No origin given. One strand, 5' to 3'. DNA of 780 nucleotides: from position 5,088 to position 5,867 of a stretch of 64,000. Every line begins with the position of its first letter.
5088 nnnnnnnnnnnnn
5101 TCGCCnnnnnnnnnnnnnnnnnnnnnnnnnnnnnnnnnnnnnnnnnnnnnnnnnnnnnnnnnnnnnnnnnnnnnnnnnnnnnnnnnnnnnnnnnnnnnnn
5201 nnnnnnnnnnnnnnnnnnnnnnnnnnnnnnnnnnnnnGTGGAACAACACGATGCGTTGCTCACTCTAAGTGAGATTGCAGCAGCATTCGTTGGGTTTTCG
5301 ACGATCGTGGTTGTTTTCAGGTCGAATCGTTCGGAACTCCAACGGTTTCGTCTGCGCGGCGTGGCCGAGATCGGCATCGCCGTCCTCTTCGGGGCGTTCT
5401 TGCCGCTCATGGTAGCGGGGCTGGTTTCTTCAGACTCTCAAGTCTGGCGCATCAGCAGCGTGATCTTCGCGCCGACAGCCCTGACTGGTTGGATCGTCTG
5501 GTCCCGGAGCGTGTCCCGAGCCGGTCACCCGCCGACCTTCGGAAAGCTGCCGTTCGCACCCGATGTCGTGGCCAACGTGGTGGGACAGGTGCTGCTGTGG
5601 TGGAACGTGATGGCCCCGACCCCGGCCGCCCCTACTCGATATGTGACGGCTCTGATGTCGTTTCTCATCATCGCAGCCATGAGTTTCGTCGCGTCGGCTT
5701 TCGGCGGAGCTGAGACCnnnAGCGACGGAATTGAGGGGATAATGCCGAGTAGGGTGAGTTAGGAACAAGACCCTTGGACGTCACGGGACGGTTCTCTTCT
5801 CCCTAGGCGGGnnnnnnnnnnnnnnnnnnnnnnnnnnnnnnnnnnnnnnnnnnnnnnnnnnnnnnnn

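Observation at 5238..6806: Candidate small toxin/defence-like module: 4-TM protein, Rx4H (HEPN-like) protein, and a translationally coupled single-TM protein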

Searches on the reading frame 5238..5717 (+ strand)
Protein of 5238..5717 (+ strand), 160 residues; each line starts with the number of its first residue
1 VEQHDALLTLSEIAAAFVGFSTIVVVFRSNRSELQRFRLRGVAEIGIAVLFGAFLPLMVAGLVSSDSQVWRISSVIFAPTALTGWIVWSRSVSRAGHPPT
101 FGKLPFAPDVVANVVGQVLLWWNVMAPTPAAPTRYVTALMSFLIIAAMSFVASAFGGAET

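Call 4: search_protein_families(library=pfam, proteins=[window:5238-5717:+], max_evalue=1)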
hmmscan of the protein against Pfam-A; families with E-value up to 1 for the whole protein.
window:5238-5717:+ (160 aa): 0 families

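Call 5: search_protein_families(library=padloc, proteins=[window:5238-5717:+], max_evalue=1)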
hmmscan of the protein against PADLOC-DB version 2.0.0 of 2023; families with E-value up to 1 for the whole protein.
window:5238-5717:+ (160 aa): 0 families

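Call 7: search_protein_families(library=ncbifam, proteins=[window:5238-5717:+], max_evalue=1)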
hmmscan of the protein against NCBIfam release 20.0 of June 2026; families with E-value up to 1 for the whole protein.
window:5238-5717:+ (160 aa): 0 families

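Call 8: search_protein_families(library=phrogs, proteins=[window:5238-5717:+], max_evalue=1)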
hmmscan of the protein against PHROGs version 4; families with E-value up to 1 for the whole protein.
window:5238-5717:+ (160 aa): 0 families

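Call 34: find_homologous_proteins(query=window:5238-5717:+, max_evalue=0.01)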
Query window:5238-5717:+ (160 aa): 16 proteins with E <= 0.01 among 231 candidates.
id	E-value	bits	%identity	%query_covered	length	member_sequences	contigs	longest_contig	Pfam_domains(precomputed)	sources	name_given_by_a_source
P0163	1.2e-95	335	100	100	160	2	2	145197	-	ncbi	-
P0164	6.1e-80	284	86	100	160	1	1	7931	-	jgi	-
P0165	8.6e-74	264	82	98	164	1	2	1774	-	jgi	jgi:hypothetical protein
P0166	1.0e-69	251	77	99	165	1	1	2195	-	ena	-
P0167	1.1e-68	248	76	100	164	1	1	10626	-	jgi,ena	-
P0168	4.7e-66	239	73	99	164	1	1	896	-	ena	-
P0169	5.7e-66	239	73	99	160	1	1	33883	-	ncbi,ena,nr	ncbi:MAG: hypothetical protein R3195_05990 [Gemmatimonadota bacterium]|nr:hypothetical protein [Gemm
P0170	6.7e-65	235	68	99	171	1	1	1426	-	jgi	jgi:hypothetical protein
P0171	1.2e-64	235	70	97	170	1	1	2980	-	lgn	-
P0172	3.2e-64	233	72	98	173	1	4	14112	-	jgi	jgi:hypothetical protein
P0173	6.8e-64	232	71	98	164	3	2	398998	-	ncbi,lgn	-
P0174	1.8e-63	231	68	100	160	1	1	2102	-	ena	-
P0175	3.1e-63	230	68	99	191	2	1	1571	-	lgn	-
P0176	4.2e-63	230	69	99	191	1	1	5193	-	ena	-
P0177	3.6e-62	227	70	94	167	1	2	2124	-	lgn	-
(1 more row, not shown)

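Call 35: find_encoding_contigs(protein=P0164, flank=6000, max_places=3)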
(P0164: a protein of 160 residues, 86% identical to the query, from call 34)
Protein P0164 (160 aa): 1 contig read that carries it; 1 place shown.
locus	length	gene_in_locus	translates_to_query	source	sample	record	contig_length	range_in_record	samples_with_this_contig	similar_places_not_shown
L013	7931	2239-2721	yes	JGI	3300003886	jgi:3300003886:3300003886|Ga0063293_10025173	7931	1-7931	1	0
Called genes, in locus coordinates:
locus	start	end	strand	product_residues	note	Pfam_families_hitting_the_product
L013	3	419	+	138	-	?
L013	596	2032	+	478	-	PF01979:Amidohydro_1, PF07969:Amidohydro_3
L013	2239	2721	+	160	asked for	-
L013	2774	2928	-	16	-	-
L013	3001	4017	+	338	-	PF08240:ADH_N, PF00107:ADH_zinc_N, PF13602:ADH_zinc_N_2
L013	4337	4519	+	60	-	-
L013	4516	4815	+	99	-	PF05016:ParE_toxin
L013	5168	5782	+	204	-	-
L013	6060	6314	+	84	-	-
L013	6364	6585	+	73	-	PF10049:DUF2283 (weak)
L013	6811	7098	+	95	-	PF04255:DUF433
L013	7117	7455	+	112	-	PF01381:HTH_3 (weak)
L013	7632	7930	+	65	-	?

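Call 36: find_encoding_contigs(protein=P0169, flank=6000, max_places=3)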
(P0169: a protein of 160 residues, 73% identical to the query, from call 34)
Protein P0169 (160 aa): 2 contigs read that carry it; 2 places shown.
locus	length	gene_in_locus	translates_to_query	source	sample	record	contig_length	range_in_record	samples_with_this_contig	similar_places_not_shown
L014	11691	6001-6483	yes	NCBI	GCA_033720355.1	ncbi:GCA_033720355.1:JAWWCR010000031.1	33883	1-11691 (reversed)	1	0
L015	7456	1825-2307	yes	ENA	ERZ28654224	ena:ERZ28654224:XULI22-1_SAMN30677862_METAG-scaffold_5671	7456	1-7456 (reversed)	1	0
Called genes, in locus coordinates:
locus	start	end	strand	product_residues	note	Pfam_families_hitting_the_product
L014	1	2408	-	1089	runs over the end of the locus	PF01636:APH, PF01551:Peptidase_M23 (faint), PF00202:Aminotran_3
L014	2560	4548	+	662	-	PF02368:Big_2 (weak), PF08309:LVIVD (faint)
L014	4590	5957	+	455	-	PF07969:Amidohydro_3 (weak), PF01979:Amidohydro_1, PF07969:Amidohydro_3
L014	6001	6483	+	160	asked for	-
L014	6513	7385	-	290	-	-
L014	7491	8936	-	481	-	PF00450:Peptidase_S10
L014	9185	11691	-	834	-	PF12704:MacB_PCD, PF02687:FtsX, PF12704:MacB_PCD, PF02687:FtsX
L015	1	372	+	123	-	?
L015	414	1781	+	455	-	PF07969:Amidohydro_3 (weak), PF01979:Amidohydro_1, PF07969:Amidohydro_3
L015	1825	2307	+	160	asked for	-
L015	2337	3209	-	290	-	-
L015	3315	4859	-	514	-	PF00450:Peptidase_S10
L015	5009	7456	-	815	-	?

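Call 37: find_encoding_contigs(protein=P0173, flank=6000, max_places=3)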
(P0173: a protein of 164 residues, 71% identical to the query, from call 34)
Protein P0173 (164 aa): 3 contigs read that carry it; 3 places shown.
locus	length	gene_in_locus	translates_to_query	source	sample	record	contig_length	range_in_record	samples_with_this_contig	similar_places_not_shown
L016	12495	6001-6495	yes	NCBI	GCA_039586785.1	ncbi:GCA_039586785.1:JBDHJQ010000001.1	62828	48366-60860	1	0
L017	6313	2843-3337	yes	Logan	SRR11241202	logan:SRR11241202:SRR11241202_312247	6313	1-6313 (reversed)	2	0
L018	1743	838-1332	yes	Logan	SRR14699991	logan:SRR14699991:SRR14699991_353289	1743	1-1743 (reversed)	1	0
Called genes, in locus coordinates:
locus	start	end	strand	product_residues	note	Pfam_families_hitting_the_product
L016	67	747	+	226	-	PF00072:Response_reg, PF00486:Trans_reg_C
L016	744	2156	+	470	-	PF08521:2CSK_N (weak), PF00672:HAMP (faint), PF00512:HisKA, PF02518:HATPase_c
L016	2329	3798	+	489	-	PF03929:PepSY_TM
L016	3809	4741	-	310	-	PF01903:CbiX (faint)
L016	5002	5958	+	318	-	PF04909:Amidohydro_2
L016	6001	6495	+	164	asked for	-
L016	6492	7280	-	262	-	PF01464:SLT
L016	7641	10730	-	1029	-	PF00873:ACR_tran, PF02355:SecD_SecF_C (faint)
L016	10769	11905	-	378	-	PF25917:BSH_RND (faint), PF25973:BSH_CzcB, PF25967:RND-MFP_C (weak)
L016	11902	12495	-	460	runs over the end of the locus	PF02321:OEP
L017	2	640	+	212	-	?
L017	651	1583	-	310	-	PF01903:CbiX (faint)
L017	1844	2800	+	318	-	PF04909:Amidohydro_2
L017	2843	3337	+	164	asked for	-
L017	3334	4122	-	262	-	PF01464:SLT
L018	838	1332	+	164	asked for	-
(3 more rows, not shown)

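Call 73: search_protein_families(library=ncbifam, proteins=[L013:5168-5779:+], max_evalue=0.001)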
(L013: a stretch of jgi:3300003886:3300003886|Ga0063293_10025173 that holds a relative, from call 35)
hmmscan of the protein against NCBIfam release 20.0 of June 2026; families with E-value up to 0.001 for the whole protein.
L013:5168-5779:+ (204 aa): 5 families
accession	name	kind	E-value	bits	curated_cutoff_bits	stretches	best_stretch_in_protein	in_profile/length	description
NF005754.0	PRK07578.1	equivalog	7.4e-52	176.1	167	1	1-194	1-199/200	short chain dehydrogenase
NF005449.0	PRK07041.1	equivalog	1.5e-13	51.2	257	1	35-157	59-177/240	SDR family oxidoreductase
NF005075.0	PRK06500.1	equivalog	7.5e-07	28.8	336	1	59-161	83-186/249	SDR family oxidoreductase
NF004782.0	PRK06128.1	equivalog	0.00015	21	481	1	34-159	113-239/300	SDR family oxidoreductase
NF005468.0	PRK07062.1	equivalog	0.00067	19.3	266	1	51-153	79-187/265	SDR family oxidoreductase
